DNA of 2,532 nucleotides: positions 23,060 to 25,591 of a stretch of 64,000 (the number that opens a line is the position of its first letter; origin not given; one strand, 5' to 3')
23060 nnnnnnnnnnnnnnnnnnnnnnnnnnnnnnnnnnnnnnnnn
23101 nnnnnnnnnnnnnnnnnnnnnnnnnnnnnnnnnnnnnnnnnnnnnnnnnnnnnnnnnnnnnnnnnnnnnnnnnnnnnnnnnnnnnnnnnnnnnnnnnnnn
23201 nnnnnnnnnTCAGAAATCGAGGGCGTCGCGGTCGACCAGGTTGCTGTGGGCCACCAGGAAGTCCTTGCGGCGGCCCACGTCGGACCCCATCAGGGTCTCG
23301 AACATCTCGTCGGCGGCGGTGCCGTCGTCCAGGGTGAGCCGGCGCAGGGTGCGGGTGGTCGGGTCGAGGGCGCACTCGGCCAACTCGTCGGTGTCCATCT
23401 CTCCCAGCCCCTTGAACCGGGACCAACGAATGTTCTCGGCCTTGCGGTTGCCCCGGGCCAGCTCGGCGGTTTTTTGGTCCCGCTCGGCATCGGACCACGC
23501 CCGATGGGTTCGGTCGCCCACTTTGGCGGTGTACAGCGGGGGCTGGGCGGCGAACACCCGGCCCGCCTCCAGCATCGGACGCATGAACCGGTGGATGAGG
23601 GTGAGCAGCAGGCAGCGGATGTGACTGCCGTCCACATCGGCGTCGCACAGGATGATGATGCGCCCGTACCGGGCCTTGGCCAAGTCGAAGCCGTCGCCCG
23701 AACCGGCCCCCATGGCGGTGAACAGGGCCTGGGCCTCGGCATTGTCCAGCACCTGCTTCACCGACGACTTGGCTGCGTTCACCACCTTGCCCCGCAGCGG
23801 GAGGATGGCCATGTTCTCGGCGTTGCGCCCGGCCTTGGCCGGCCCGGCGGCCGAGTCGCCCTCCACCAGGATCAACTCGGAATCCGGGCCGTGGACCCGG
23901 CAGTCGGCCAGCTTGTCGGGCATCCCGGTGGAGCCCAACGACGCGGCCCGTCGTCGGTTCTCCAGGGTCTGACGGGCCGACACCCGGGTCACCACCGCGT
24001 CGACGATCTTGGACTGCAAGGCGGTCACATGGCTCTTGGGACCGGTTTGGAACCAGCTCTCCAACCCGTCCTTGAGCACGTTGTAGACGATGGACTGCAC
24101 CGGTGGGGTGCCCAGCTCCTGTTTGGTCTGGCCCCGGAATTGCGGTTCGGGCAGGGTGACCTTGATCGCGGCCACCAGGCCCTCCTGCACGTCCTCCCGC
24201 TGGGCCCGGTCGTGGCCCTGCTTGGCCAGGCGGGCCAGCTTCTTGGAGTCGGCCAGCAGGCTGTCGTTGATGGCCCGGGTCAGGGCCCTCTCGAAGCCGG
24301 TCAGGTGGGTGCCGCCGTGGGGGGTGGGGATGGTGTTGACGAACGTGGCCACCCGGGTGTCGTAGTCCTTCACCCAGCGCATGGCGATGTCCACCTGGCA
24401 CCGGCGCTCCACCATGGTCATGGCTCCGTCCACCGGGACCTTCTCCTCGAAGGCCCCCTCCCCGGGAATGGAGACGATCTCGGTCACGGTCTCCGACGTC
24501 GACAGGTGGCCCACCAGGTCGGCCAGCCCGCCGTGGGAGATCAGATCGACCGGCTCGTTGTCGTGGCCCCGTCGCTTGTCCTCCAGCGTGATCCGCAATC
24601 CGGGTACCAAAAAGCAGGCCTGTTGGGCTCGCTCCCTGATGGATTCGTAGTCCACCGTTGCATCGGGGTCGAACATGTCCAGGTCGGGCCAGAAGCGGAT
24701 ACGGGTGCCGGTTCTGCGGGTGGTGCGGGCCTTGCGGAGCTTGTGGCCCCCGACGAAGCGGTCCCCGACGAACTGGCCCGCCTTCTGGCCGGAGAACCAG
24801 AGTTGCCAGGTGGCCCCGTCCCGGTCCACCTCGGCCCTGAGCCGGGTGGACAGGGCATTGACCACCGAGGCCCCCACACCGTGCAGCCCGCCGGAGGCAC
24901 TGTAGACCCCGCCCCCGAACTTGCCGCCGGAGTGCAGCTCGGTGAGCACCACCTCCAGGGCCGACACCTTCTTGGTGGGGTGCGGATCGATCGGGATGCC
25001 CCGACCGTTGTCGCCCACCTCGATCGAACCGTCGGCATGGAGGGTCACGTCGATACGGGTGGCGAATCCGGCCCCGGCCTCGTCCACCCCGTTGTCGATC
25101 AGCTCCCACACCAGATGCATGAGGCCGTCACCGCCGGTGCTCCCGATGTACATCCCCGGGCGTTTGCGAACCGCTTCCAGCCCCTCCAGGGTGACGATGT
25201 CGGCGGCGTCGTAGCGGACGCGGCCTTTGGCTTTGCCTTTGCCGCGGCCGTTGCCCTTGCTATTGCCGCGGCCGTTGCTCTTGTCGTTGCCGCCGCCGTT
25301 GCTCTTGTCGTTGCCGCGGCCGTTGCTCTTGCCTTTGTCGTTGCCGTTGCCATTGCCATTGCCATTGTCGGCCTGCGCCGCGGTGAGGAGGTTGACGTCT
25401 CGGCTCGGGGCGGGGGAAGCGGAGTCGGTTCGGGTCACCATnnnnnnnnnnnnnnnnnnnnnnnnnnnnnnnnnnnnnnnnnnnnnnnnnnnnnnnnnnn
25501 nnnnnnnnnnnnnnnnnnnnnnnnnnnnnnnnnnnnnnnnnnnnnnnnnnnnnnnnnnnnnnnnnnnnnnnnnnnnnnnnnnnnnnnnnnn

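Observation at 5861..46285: Repeat periods place the duplicated start in frame with the duplicated stop, preserving termination-reinitiation coupling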

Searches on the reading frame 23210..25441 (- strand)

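Call 8: search_protein_families(library=pfam, proteins=[window:23210-25441:-])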
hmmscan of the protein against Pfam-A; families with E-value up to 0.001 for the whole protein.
window:23210-25441:- (743 aa): 4 families
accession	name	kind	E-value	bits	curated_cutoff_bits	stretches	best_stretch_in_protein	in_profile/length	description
PF00204.31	DNA_gyraseB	-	1.8e-39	135.4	27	1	305-492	1-170/173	DNA gyrase B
PF00986.26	DNA_gyraseB_C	-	4.8e-19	68.7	29.8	1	670-729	3-62/63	DNA gyrase B subunit, carboxyl terminus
PF02518.31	HATPase_c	-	5.1e-16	59.5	26.4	1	105-254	4-109/111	Histidine kinase-, DNA gyrase B-, and HSP90-like ATPase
PF01751.28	Toprim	-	2.9e-13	50.2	23.1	1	522-633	1-95/96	Toprim domain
